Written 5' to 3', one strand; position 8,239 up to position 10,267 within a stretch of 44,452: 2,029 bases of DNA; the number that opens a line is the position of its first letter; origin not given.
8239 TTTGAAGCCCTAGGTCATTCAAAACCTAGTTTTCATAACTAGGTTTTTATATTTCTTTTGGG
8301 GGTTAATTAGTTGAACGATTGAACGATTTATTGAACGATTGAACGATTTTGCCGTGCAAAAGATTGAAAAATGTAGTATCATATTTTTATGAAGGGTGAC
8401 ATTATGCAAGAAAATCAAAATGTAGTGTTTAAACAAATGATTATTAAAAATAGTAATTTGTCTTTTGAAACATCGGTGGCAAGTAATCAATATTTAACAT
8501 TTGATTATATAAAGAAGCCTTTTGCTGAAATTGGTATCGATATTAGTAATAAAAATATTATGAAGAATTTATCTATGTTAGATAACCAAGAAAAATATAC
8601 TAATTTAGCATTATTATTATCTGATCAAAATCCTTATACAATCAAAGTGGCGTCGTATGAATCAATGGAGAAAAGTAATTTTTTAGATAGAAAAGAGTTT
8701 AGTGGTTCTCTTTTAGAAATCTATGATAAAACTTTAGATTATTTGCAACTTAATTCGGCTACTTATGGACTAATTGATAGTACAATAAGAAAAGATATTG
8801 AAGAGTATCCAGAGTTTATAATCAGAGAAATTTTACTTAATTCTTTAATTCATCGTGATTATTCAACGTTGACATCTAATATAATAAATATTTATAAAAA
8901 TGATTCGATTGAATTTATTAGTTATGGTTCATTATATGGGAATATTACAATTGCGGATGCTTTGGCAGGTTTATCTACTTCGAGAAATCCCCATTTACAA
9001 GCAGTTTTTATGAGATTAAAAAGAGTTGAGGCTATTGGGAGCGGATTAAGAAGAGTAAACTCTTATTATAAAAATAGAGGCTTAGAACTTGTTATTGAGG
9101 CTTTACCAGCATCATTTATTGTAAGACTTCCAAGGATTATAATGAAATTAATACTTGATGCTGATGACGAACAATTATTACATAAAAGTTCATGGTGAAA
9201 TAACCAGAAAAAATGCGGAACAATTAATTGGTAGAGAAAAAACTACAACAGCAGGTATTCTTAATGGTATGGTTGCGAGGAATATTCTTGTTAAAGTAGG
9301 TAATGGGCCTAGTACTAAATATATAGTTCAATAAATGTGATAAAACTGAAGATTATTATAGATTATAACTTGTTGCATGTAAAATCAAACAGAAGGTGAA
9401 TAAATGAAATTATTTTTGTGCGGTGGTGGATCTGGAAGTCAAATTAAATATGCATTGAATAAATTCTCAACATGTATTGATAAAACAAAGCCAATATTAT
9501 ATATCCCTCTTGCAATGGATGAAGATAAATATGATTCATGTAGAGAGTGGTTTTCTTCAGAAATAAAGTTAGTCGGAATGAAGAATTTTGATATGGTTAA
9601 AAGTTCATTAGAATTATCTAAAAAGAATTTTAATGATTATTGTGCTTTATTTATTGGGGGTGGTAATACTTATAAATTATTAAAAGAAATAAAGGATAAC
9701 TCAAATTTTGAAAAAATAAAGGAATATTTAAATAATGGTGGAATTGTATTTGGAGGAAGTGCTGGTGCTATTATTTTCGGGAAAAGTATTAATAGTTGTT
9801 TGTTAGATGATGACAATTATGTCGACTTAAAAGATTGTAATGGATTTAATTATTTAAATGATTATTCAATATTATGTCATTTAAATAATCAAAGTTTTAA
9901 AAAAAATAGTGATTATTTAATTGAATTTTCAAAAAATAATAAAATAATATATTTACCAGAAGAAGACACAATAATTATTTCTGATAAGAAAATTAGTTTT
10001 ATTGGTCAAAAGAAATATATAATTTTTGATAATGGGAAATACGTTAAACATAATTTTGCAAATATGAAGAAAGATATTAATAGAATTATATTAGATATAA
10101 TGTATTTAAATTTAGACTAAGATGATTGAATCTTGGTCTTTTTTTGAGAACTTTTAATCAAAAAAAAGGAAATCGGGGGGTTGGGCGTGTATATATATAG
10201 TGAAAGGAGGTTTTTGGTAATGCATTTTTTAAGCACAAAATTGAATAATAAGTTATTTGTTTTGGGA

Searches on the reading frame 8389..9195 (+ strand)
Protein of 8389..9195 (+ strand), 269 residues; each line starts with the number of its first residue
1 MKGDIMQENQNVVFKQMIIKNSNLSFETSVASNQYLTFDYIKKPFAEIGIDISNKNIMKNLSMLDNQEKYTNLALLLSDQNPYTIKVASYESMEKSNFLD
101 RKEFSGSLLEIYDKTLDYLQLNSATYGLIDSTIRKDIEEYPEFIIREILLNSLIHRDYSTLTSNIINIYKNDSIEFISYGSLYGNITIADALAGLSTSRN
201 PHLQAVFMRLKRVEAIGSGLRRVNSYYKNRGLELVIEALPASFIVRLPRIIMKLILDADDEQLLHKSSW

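Call 8: search_protein_families(library=pfam, proteins=[window:8389-9195:+], max_evalue=0.01)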
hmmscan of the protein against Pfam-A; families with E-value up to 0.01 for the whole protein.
window:8389-9195:+ (269 aa): 1 family
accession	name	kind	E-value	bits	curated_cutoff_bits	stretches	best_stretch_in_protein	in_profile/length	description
PF13749.12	HATPase_c_4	-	2.2e-09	37.6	26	1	166-233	6-74/89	Putative ATP-dependent DNA helicase recG C-terminal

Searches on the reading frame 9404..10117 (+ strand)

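Call 8: search_protein_families(library=pfam, proteins=[window:9404-10117:+], max_evalue=0.01)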
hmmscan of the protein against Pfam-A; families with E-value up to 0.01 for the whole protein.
window:9404-10117:+ (238 aa): 3 families
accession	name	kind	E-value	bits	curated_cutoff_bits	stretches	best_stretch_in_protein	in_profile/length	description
PF03575.23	Peptidase_S51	-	1.9e-23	83.7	23.9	1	4-198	2-204/206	Peptidase family S51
PF18211.6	Csm1_B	-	0.00018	21.8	26.4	0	71-111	29-70/94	Csm1 subunit domain B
PF07685.20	GATase_3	-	0.00035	20.7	27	1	69-131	30-94/196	CobB/CobQ-like glutamine amidotransferase domain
